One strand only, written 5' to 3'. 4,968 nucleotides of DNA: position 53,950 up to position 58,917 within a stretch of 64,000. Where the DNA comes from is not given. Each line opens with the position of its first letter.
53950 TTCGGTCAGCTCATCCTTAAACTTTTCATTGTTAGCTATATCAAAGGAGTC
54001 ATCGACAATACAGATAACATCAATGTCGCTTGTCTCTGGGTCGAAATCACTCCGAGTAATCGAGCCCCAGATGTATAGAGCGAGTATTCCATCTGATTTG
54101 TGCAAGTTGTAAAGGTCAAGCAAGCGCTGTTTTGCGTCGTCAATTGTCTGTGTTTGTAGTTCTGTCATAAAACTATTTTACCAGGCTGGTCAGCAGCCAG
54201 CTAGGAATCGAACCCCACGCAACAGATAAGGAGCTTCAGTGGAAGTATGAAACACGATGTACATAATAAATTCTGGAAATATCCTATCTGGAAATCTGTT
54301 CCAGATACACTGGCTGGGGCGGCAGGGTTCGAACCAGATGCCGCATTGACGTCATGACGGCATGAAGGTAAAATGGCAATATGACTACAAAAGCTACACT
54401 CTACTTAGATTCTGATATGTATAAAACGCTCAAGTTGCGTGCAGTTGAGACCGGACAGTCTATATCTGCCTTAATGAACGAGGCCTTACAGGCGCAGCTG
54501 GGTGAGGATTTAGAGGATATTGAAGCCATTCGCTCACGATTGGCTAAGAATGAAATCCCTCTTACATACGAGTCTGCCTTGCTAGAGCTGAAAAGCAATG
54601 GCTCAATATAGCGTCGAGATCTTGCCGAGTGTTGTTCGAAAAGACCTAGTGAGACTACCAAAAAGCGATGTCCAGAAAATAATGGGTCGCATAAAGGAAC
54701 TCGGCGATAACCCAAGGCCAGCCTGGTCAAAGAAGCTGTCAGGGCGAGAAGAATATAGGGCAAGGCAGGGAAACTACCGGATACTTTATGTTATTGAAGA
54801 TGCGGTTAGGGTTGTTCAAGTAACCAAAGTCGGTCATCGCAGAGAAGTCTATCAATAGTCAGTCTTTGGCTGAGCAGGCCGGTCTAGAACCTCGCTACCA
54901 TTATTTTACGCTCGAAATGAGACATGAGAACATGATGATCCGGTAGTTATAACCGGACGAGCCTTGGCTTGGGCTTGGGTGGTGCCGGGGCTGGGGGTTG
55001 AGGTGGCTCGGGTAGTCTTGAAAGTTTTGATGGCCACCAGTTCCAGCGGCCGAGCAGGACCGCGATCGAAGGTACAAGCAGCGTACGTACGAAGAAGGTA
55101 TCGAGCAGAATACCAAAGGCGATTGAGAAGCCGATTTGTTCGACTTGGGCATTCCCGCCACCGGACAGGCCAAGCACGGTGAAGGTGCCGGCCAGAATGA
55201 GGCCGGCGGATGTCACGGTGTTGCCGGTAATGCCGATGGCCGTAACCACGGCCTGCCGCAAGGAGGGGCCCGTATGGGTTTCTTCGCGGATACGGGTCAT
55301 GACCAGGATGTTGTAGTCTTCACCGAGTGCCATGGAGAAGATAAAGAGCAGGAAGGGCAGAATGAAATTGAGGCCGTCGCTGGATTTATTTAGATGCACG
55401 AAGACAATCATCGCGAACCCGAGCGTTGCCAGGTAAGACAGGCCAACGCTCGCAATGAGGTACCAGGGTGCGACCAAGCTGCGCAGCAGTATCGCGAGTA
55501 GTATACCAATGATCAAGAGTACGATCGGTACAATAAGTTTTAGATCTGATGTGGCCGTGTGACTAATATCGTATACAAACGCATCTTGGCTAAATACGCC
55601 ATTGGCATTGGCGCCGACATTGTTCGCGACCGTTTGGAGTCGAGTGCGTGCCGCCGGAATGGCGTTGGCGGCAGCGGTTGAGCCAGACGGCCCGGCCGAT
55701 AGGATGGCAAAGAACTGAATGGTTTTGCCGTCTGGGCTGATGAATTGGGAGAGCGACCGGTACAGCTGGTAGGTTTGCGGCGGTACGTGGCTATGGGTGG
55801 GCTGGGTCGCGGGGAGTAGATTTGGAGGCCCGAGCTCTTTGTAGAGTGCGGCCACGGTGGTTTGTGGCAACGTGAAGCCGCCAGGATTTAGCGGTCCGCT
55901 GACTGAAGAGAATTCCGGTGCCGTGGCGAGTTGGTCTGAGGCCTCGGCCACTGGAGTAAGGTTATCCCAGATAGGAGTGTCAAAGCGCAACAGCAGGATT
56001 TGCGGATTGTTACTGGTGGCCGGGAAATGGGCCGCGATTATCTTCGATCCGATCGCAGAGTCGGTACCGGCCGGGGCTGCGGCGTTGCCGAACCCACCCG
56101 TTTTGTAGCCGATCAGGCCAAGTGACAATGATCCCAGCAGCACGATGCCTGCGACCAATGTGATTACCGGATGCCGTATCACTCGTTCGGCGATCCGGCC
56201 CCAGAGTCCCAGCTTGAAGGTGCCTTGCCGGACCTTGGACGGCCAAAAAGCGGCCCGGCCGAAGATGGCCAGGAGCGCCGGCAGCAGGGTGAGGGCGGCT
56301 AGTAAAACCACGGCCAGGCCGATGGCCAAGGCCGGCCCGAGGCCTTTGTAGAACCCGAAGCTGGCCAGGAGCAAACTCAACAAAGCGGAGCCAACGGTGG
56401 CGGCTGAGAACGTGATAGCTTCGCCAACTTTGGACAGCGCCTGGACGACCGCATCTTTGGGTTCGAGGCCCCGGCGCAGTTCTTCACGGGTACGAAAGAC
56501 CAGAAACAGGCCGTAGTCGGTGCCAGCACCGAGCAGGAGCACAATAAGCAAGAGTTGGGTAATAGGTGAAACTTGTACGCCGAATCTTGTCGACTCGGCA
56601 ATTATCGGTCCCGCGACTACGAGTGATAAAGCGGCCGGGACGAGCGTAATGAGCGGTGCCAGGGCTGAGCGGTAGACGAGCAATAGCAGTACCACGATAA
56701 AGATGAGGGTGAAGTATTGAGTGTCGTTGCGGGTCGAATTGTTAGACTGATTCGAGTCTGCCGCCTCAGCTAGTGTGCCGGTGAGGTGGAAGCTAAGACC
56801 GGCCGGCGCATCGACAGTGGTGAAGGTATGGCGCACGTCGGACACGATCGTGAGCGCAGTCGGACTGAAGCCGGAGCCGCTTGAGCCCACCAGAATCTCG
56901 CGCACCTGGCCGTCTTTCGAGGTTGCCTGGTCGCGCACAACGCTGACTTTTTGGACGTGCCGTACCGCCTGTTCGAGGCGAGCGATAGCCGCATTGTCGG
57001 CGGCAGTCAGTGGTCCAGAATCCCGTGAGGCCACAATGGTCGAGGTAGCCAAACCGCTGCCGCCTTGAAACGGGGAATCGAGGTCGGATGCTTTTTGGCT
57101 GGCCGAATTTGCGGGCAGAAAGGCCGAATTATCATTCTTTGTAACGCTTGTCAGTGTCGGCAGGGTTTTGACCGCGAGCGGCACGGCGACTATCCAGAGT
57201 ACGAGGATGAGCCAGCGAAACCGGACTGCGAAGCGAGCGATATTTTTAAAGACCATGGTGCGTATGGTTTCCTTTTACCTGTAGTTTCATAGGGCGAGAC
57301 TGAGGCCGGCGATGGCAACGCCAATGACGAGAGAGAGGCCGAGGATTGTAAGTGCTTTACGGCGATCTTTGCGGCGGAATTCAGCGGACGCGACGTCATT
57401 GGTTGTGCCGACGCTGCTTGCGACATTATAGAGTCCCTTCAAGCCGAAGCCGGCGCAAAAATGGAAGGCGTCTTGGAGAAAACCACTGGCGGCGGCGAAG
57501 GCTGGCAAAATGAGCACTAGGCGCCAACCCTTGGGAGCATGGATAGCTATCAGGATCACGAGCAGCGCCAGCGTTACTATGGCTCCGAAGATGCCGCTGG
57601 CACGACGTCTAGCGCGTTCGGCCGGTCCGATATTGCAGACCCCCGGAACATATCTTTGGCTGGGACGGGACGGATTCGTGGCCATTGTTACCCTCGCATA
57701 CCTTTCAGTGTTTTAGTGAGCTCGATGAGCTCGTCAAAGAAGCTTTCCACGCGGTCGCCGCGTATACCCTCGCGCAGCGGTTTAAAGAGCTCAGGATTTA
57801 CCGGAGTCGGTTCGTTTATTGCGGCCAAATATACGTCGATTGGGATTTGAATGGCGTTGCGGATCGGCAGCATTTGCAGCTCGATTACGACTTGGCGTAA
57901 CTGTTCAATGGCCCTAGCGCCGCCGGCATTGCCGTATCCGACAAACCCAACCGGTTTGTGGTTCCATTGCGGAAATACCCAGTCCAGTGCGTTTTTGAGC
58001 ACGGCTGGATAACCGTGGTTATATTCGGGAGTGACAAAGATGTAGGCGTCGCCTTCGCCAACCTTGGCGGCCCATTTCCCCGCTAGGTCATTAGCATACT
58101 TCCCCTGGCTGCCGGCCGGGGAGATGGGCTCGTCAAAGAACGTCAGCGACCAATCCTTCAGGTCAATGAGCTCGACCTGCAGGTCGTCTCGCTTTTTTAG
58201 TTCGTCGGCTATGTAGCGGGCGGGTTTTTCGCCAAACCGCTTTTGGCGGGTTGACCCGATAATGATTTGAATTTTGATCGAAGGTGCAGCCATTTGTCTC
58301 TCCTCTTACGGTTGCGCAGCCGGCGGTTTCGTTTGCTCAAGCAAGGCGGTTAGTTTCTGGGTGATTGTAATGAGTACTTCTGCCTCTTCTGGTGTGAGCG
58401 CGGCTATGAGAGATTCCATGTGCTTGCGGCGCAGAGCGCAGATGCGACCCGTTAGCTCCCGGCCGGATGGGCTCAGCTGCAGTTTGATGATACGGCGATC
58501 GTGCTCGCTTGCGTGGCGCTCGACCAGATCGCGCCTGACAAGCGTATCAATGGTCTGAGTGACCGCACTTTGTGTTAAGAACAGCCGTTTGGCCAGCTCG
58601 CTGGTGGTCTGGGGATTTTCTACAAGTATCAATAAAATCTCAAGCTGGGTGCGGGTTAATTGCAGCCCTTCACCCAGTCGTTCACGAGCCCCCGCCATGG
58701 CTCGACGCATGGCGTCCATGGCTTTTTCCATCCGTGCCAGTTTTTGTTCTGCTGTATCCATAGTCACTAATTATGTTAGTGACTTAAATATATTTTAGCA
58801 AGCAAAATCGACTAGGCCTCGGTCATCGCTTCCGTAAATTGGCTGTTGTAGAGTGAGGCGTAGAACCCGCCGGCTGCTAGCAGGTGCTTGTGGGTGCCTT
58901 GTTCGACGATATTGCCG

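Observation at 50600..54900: Lower-GC island carrying gene remnants, secreted paralogs, an E1-like fragment and a toxin-antitoxin pair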

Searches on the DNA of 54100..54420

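Call 15: search_rna_families(source=window, start=54100, end=54420, threshold=evalue, max_evalue=10, show_alignments=3)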
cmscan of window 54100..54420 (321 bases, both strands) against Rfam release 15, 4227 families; matches with E-value up to 10: 0.
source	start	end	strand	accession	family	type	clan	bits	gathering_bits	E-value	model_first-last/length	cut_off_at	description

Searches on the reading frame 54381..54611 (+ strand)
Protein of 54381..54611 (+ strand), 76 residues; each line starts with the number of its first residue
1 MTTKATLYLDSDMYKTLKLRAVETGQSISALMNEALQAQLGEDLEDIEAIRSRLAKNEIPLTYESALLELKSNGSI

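Call 8: search_protein_families(library=pfam, proteins=[window:54381-54611:+], max_evalue=0.01)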
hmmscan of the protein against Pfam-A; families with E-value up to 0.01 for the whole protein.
window:54381-54611:+ (76 aa): 4 families
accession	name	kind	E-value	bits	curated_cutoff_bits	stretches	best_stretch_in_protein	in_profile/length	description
PF01402.27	RHH_1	-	3.9e-05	23.9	20.5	1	6-40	3-37/39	Ribbon-helix-helix protein, copG family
PF20605.4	Antitox_RHH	-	6.9e-05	23.4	27.2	1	8-37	10-39/50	Antitoxin-like ribbon-helix-helix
PF19891.5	DUF6364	-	0.00037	21.4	27.3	1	1-48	1-39/70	Family of unknown function (DUF6364)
PF22180.2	RH3_dom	-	0.0048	17.4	27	1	3-44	8-49/66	RH3 domain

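Call 33: search_protein_families(library=padloc, proteins=[window:54381-54611:+], max_evalue=0.01)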
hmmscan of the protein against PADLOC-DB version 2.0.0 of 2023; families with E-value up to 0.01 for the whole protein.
window:54381-54611:+ (76 aa): 0 families

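Call 34: search_protein_families(library=ncbifam, proteins=[window:54381-54611:+], max_evalue=0.01)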
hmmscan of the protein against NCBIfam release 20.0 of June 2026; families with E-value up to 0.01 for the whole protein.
window:54381-54611:+ (76 aa): 2 families
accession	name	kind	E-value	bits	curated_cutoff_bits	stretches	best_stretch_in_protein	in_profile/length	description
NF048017.1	antitoxin_RelB_like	equivalog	4.1e-06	26.9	50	1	9-56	2-48/70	type II toxin-antitoxin system RelB family antitoxin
NF052617.1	slr0373_blue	equivalog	3.8e-05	23.6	100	1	4-41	5-42/113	slr0373 family blue light stress response protein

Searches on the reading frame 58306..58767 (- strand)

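Call 38: search_protein_families(library=pfam, proteins=[window:58306-58767:-], max_evalue=0.001)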
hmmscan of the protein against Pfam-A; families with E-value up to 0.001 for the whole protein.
window:58306-58767:- (153 aa): 11 families
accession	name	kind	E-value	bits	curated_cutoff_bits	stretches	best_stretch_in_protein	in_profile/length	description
PF12802.13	MarR_2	-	2.1e-15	57.1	27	1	36-93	2-61/61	MarR family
PF01047.28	MarR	-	3.7e-13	49.6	24.6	1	37-94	1-59/59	MarR family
PF13463.12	HTH_27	-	1.8e-09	38.2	22.2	1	37-102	1-68/68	Winged helix DNA-binding domain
PF22381.2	Staph_reg_Sar_Rot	-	1.4e-07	32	27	1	35-106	10-82/85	Transcriptional regulator SarA/Rot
PF01022.26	HTH_5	-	2.8e-06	27.5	22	1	40-83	3-46/47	Bacterial regulatory protein, arsR family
PF12840.13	HTH_20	-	3.3e-06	27.4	27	1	39-84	4-50/51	Helix-turn-helix domain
PF13412.12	HTH_24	-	1.6e-05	24.8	21.9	1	37-83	1-48/48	Winged helix-turn-helix DNA-binding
PF01638.23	HxlR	-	0.00012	22.3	20.8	1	42-113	8-80/91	HxlR-like helix-turn-helix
PF25213.1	HVO_A0261_N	-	0.00023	21.4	35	1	39-88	11-60/86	HVO_A0261 N-terminal domain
PF24270.1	HTH_Cmi2_C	-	0.00035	21.3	27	1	28-87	61-123/125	Cmi2, C-terminal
PF01978.25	TrmB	-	0.00054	20.2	25.6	0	35-88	4-58/68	Sugar-specific transcriptional regulator TrmB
